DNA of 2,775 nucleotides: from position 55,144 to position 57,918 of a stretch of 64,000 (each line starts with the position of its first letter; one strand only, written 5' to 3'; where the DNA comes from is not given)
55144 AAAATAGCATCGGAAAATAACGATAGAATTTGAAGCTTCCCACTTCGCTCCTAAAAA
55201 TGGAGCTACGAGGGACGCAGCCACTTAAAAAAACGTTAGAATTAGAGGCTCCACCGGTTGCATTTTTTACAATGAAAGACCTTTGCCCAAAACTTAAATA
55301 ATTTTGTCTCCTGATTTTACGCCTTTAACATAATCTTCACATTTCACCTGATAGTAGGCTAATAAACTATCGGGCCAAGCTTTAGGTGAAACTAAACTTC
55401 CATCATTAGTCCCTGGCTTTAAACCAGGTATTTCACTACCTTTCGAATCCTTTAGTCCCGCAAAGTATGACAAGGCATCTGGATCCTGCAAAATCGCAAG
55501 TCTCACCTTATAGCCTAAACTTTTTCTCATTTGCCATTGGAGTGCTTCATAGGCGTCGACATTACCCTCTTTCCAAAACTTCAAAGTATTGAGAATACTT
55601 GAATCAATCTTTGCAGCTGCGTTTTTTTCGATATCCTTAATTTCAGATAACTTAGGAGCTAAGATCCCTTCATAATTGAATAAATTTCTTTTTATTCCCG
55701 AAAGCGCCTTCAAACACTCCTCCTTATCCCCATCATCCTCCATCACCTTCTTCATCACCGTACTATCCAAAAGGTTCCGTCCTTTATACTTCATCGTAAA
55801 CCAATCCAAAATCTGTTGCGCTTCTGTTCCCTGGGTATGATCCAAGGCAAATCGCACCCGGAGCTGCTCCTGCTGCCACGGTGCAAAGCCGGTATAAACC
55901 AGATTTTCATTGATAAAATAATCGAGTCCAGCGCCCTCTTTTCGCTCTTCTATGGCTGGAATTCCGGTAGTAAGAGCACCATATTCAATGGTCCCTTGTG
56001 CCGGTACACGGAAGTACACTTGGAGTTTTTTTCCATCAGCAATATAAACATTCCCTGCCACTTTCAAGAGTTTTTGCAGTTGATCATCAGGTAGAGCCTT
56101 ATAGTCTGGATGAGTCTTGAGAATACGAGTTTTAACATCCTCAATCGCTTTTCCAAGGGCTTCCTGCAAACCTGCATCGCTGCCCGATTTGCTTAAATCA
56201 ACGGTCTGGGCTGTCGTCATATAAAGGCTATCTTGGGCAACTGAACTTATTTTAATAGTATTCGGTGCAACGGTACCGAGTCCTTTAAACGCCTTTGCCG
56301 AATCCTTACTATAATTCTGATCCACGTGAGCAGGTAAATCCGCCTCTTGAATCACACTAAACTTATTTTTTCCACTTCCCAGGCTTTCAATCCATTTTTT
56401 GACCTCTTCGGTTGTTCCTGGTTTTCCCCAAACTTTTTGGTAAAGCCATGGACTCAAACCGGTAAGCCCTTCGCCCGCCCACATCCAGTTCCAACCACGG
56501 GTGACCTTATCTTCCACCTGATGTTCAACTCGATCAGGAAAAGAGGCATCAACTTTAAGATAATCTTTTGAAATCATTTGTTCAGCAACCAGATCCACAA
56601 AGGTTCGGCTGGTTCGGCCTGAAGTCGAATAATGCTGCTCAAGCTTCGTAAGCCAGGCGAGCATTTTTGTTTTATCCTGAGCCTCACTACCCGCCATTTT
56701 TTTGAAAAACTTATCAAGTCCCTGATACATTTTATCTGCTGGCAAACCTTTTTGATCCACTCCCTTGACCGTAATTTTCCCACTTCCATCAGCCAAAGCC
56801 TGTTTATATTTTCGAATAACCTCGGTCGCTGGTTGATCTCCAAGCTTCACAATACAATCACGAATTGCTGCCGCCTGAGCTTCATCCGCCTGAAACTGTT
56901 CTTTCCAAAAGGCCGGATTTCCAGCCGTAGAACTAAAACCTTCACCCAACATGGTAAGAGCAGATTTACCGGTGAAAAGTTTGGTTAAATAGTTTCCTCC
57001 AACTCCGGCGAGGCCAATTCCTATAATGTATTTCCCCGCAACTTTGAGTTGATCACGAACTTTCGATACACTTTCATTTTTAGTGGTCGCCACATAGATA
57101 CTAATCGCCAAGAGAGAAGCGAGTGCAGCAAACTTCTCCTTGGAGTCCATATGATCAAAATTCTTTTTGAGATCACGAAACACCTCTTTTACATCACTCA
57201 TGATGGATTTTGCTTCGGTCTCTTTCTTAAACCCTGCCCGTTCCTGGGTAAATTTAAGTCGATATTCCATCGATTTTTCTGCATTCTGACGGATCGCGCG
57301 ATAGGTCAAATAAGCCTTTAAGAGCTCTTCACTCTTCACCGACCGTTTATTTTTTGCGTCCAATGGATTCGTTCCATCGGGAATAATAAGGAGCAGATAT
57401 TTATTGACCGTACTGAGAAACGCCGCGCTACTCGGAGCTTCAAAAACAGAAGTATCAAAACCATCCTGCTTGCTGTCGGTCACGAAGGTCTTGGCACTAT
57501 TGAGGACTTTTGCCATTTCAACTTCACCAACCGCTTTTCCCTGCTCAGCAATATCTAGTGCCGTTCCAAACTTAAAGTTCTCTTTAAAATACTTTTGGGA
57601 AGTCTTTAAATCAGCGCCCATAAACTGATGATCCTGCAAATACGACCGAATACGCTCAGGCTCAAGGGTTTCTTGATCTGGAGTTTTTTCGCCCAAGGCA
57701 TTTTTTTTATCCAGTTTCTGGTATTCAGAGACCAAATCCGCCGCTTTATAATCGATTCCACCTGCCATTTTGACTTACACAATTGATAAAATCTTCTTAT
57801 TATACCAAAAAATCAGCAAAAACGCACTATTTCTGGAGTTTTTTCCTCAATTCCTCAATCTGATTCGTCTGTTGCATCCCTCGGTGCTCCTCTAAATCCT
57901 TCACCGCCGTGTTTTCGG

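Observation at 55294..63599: Five-gene ORFan operon alternating large proteins and small acidic helical proteins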

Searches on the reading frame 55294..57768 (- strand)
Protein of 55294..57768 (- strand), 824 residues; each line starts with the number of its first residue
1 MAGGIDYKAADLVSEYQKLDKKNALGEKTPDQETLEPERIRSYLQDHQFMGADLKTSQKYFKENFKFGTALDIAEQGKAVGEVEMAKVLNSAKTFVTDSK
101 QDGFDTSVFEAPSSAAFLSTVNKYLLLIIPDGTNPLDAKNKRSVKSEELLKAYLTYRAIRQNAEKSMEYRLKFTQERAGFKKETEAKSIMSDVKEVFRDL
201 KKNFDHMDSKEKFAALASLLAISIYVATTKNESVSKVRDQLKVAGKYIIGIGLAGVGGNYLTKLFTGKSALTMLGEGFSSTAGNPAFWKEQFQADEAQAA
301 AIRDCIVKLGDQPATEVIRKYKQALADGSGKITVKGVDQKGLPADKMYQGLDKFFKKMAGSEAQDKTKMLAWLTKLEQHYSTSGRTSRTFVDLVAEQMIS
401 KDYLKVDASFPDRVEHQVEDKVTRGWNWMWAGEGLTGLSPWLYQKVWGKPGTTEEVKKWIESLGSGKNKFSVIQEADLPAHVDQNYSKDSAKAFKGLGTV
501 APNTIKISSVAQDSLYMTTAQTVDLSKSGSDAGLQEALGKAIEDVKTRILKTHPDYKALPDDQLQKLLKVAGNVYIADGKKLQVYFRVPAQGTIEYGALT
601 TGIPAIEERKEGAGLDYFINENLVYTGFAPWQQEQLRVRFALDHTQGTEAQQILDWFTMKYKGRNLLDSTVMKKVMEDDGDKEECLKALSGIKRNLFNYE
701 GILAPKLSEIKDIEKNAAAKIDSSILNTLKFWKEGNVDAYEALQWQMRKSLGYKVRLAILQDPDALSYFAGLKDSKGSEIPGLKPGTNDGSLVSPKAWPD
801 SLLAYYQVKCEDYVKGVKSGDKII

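Call 6: search_protein_families(library=pfam, proteins=[window:55294-57768:-], max_evalue=1)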
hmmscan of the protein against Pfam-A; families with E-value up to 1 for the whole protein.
window:55294-57768:- (824 aa): 3 families
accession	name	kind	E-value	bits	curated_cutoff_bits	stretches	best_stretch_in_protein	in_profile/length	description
PF13907.11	CHD1-like_C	-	0.034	15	28.3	0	182-221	7-48/96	Chromodomain-helicase-DNA-binding protein 1-like, C-terminal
PF19191.5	HEF_HK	-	0.14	13.1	24.1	1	185-210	29-54/67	HEF_HK domain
PF07303.18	Occludin_ELL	-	0.15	13.3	31.2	1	147-220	15-89/101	Occludin homology domain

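Call 7: search_protein_families(library=ncbifam, proteins=[window:55294-57768:-], max_evalue=1)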
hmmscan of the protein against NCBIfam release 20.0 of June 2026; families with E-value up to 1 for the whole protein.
window:55294-57768:- (824 aa): 2 families
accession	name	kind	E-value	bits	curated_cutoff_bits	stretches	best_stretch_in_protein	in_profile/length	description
NF003288.0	PRK04286.1-2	equivalog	0.094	11.8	409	1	47-102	122-177/303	hypothetical protein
NF010247.0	PRK13694.1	subfamily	0.31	10.8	94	0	181-203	23-45/83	hypothetical protein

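Call 12: search_solved_structures(query=window:55294-57768:-, max_evalue=1)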
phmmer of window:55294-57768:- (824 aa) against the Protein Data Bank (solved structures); distinct sequences matched with E-value up to 1: 0.

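Call 13: search_protein_families(library=phrogs, proteins=[window:55294-57768:-], max_evalue=0.1)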
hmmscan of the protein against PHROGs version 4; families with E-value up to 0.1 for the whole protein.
window:55294-57768:- (824 aa): 0 families

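Call 14: search_protein_families(library=padloc, proteins=[window:55294-57768:-], max_evalue=0.1)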
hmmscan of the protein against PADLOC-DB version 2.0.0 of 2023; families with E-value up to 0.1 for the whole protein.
window:55294-57768:- (824 aa): 0 families

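Call 17: find_homologous_proteins(query=window:55294-57768:-, max_evalue=0.001)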
Query window:55294-57768:- (824 aa): 1 proteins with E <= 0.001 among 8000 candidates.
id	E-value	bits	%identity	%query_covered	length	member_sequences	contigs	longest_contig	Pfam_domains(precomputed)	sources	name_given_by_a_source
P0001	0.0e+0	1840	100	100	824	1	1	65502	-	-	-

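Call 23: find_encoding_contigs(protein=P0001, flank=10000, max_places=6)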
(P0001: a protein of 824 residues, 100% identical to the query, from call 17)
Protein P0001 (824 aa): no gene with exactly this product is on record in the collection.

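Call 40: search_protein_representatives(protein=window:55294-57768:-)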
Query: 824 residues. Proteins with E-value up to 0.001 (for the whole library): 62; up to 1e-10: 44; up to 1e-30: 25. The best 62 are listed.
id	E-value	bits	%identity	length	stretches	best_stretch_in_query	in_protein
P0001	0.0e+00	1839.8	100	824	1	1-824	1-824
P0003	5.0e-93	329.1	34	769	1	11-820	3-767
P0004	1.3e-75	271.5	30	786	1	12-820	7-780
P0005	2.9e-75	270.4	33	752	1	12-743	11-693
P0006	6.2e-72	259.4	30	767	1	11-776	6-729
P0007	6.2e-72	259.4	34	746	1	10-767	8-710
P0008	1.1e-64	235.4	33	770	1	1-765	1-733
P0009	4.5e-63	230.1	31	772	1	28-772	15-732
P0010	3.2e-60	220.6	32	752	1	10-767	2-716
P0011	1.5e-59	218.5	31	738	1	11-766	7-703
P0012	6.0e-56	206.5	30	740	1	9-767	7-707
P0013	1.3e-55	205.4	29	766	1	60-821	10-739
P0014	4.6e-53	197.0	33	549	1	11-566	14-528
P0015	5.5e-48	180.2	30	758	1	12-770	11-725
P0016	1.0e-45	172.7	31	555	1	3-495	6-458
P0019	1.6e-40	155.5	29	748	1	18-765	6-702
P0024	1.2e-33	132.8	27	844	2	14-362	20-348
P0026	1.8e-32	128.9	29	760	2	146-429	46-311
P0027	2.0e-25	105.6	26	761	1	185-769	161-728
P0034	4.6e-17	77.9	28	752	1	147-770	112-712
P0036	8.7e-17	77.0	27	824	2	62-484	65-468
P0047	5.7e-09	51.2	28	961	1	148-364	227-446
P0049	9.3e-09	50.5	26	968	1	181-407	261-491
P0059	6.9e-05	37.7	24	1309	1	187-433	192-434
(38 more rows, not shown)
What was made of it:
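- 55294..57768 (-): Gene E: 824 aa, core member. Multi-domain protein of novel fold. 62 homologues among cluster representatives, 25 of them at E < 1e-30 (call 40).
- Checked: E has 62 homologues among cluster representatives (call 40).
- It lies in the part of the protein that the most distant hits still match (call 40).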

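Call 42: find_homologous_proteins(query=A1, max_evalue=0.001)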
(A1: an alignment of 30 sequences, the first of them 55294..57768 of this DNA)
Query A1 (30 sequences) (824 aa, profile of the alignment): 1 proteins with E <= 0.001 among 8000 candidates.
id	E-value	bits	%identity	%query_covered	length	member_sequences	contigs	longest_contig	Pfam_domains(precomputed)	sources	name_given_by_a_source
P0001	1.1e-217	743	100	100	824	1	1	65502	-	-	-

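Call 43: find_encoding_contigs(protein=P0003, flank=10000, max_places=4)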
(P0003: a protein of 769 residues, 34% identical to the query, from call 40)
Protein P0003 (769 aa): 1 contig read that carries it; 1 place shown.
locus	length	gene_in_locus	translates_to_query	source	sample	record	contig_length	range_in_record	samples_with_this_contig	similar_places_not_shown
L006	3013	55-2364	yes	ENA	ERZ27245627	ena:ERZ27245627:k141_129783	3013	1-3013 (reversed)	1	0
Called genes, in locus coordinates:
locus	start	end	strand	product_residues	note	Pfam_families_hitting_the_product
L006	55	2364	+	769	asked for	-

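Call 44: list_cluster_members(proteins=[P0004, P0005, P0006, P0007, P0008, P0009, P0010, P0011, P0012, P0013])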
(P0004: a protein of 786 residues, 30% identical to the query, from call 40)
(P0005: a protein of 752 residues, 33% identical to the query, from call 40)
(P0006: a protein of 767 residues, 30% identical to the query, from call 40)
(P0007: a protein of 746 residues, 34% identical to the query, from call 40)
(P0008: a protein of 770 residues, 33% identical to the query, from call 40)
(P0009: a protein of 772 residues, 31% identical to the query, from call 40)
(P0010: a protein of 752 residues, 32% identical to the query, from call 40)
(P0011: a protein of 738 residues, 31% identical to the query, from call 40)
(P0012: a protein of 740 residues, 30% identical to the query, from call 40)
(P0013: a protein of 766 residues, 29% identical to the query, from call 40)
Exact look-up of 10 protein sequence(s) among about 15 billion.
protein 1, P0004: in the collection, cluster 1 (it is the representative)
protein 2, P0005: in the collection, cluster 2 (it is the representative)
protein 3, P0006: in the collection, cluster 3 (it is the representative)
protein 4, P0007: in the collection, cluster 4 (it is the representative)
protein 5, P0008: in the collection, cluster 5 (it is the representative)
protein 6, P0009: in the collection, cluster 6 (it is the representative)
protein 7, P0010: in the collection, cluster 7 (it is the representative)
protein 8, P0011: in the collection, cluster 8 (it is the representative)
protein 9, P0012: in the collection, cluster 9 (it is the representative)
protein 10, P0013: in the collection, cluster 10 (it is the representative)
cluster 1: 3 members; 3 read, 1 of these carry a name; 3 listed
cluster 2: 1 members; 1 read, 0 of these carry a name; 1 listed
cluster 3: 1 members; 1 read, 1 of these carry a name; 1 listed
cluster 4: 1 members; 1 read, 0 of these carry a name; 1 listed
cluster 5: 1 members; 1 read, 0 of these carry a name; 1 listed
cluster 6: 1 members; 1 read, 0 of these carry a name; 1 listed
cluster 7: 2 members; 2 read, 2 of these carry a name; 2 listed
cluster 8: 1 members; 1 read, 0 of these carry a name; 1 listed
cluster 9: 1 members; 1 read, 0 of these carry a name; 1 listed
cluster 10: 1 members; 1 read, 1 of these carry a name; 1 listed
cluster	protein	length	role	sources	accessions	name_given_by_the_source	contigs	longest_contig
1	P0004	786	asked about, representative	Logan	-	-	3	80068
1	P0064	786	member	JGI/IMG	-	hypothetical protein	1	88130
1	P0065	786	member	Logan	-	-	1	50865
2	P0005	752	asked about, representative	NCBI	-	-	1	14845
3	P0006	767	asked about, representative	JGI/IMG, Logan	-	hypothetical protein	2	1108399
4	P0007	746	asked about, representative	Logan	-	-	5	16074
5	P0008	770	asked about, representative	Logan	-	-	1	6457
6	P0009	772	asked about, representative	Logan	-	-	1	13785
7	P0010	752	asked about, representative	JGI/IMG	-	hypothetical protein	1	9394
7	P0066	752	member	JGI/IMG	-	hypothetical protein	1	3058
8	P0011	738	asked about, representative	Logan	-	-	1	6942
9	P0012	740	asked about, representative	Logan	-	-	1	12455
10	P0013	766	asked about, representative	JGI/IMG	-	hypothetical protein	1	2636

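Call 45: find_encoding_contigs(protein=P0006, flank=10000, max_places=2)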
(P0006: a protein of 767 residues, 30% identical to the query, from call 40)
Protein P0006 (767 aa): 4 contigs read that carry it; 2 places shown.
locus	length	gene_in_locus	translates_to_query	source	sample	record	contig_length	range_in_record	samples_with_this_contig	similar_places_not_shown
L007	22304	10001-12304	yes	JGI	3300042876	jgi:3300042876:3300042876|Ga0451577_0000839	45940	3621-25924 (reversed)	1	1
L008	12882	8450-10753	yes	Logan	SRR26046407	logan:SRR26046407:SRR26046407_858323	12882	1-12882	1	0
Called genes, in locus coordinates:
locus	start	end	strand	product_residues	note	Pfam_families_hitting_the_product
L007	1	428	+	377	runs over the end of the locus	PF04230:PS_pyruv_trans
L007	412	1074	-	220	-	PF01351:RNase_HII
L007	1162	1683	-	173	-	PF01245:Ribosomal_L19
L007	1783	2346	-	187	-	-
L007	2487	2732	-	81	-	-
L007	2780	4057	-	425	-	PF05697:Trigger_N, PF00254:FKBP_C, PF05698:Trigger_C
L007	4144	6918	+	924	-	-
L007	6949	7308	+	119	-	-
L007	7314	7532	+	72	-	-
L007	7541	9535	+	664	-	-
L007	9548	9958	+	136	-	-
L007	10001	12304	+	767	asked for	-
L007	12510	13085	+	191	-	-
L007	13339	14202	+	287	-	PF07737:ATLF (faint), PF15887:Peptidase_Mx (weak), PF15890:Peptidase_Mx1 (faint)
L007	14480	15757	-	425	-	PF00082:Peptidase_S8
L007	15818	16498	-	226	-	-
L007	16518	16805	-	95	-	PF01016:Ribosomal_L27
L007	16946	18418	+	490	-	PF01551:Peptidase_M23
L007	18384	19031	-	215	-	-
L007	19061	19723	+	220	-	PF00730:HhH-GPD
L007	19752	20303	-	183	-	PF01161:PBP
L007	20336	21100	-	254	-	PF01035:DNA_binding_1, PF02245:Pur_DNA_glyco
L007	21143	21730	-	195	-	PF02834:LigT_PEase, PF13563:2_5_RNA_ligase2, PF02834:LigT_PEase (weak)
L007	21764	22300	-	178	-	-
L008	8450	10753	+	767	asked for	-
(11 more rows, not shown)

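Call 46: find_encoding_contigs(protein=P0004, flank=10000, max_places=2)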
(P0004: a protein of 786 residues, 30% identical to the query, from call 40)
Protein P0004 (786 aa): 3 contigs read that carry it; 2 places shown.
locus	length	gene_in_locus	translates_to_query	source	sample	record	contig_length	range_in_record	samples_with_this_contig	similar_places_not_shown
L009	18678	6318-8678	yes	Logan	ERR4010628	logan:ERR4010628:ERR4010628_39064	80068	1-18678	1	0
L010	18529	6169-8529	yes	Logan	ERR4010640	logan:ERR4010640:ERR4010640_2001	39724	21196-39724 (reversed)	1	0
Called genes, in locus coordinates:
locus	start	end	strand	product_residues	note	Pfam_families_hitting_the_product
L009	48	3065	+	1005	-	-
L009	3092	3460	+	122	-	-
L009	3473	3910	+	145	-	-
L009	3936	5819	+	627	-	-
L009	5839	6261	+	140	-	-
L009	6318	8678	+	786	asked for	-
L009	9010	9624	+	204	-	-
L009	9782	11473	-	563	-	-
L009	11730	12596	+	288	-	PF15887:Peptidase_Mx (weak)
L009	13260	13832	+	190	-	-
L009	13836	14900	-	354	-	-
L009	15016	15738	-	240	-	-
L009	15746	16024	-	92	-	PF01016:Ribosomal_L27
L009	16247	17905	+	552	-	PF01551:Peptidase_M23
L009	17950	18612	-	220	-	-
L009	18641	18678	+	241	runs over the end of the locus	PF00730:HhH-GPD, PF00633:HHH (weak)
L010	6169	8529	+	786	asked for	-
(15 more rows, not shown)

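Call 48: list_cluster_members(proteins=[P0015, P0019, P0024, P0026, P0027, P0034, P0036, P0047, P0049, P0059])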
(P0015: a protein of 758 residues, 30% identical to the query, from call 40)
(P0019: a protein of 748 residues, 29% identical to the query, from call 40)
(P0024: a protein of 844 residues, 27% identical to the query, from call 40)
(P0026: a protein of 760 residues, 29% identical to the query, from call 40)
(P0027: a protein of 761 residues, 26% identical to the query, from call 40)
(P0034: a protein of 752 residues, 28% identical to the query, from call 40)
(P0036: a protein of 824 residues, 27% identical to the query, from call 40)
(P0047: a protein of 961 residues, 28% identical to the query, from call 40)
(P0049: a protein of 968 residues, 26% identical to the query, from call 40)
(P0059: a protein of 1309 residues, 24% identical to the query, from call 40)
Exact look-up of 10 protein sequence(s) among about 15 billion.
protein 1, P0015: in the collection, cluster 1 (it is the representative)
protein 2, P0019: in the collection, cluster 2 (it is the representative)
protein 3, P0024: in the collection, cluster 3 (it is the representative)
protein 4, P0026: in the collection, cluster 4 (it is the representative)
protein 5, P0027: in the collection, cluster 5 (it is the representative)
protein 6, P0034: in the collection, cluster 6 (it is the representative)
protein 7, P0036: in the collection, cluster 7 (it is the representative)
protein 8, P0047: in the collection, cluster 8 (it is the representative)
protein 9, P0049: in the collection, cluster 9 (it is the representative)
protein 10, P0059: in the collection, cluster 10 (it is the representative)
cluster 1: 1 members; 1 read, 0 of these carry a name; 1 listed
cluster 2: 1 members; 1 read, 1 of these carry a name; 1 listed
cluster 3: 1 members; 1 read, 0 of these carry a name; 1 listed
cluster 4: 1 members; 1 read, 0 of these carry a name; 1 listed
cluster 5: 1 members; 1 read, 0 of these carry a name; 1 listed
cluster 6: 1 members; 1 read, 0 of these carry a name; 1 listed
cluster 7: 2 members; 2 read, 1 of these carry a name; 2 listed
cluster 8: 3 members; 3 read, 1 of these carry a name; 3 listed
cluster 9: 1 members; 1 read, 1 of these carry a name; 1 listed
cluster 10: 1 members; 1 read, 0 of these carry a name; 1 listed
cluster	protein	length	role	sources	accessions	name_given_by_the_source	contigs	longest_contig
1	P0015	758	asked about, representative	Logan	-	-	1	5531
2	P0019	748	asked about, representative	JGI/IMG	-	metal-responsive CopG/Arc/MetJ family transcriptional regulator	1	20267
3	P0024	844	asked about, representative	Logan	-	-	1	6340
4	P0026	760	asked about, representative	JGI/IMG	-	-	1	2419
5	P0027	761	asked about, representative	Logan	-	-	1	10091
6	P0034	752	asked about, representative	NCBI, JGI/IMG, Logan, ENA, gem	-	-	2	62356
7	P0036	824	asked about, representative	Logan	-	-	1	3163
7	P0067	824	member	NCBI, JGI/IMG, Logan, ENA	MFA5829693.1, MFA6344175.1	MAG: hypothetical protein WC843_04315 [Candidatus Gracilibacteria bacterium] | hypothetical protein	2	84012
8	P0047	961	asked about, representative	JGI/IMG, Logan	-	hypothetical protein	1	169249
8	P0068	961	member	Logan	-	-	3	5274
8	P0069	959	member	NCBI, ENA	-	-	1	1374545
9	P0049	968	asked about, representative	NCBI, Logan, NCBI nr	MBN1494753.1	hypothetical protein JW911_03395 [Candidatus Peregrinibacteria bacterium] | hypothetical protein [Candidatus Peregrinibacteria bacterium]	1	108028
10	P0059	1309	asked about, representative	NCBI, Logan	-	-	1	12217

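Call 49: find_encoding_contigs(protein=P0005, flank=10000, max_places=1)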
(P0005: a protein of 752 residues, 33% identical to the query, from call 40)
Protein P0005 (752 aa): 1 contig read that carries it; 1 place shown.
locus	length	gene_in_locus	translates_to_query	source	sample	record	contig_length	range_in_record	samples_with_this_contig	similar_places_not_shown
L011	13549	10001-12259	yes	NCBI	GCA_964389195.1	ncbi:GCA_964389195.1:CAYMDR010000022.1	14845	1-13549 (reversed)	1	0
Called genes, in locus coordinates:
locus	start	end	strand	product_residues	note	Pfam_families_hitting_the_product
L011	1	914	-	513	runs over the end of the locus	PF11617:Cu-binding_MopE (weak)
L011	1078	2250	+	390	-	PF04230:PS_pyruv_trans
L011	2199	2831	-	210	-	PF01351:RNase_HII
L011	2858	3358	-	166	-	PF01245:Ribosomal_L19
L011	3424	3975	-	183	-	-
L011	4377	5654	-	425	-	PF05697:Trigger_N, PF00254:FKBP_C, PF05698:Trigger_C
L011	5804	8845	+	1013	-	-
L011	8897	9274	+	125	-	-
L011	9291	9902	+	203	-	-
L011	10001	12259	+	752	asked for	-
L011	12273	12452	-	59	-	-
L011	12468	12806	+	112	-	-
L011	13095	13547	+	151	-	?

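Call 50: find_encoding_contigs(protein=P0007, flank=10000, max_places=1)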
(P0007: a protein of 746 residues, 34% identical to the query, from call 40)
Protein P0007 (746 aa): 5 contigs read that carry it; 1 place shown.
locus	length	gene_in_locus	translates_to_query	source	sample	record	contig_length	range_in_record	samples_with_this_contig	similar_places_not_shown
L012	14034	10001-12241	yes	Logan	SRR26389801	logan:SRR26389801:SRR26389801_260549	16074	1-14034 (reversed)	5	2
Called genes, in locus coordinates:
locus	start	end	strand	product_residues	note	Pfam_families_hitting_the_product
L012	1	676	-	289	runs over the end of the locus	-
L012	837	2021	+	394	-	PF04230:PS_pyruv_trans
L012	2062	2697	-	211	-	PF01351:RNase_HII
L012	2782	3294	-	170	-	PF01245:Ribosomal_L19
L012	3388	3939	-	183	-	-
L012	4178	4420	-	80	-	-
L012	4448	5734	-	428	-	PF05697:Trigger_N, PF00254:FKBP_C, PF05698:Trigger_C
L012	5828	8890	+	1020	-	-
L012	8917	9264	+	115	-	-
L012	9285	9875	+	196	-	-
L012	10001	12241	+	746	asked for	-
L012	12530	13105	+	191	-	-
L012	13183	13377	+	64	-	-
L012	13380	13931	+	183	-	-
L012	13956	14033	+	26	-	?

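Call 51: find_encoding_contigs(protein=P0034, flank=10000, max_places=1)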
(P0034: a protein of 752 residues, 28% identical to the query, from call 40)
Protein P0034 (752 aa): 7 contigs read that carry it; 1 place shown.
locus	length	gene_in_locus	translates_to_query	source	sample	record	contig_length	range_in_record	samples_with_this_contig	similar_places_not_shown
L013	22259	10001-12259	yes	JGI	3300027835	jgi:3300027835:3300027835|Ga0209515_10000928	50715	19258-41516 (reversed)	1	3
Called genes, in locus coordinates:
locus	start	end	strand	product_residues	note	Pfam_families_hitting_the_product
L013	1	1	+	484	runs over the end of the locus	PF01406:tRNA-synt_1e, PF01921:tRNA-synt_1f (faint), PF09334:tRNA-synt_1g (faint), PF01406:tRNA-synt_1e, PF09190:DALR_2, PF23493:CysS_C (weak)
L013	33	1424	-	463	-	PF01225:Mur_ligase, PF21799:MurD-like_N (weak), PF08245:Mur_ligase_M, PF02875:Mur_ligase_C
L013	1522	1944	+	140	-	PF04977:DivIC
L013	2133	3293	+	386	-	PF04230:PS_pyruv_trans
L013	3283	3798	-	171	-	PF01245:Ribosomal_L19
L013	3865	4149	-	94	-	PF01035:DNA_binding_1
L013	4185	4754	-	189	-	-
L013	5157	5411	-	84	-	-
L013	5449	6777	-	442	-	PF05697:Trigger_N, PF00254:FKBP_C, PF05698:Trigger_C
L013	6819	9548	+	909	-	-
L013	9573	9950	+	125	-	-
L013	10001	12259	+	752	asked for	-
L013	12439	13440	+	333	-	PF15887:Peptidase_Mx (weak)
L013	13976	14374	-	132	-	-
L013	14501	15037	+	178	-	-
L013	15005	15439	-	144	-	PF00078:RVT_1 (weak)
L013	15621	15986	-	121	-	-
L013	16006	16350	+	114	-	PF22296:bAvd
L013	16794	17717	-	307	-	-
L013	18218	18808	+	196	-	-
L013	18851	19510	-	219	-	-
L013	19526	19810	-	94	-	PF01016:Ribosomal_L27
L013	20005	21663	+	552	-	PF01551:Peptidase_M23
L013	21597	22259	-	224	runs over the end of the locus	-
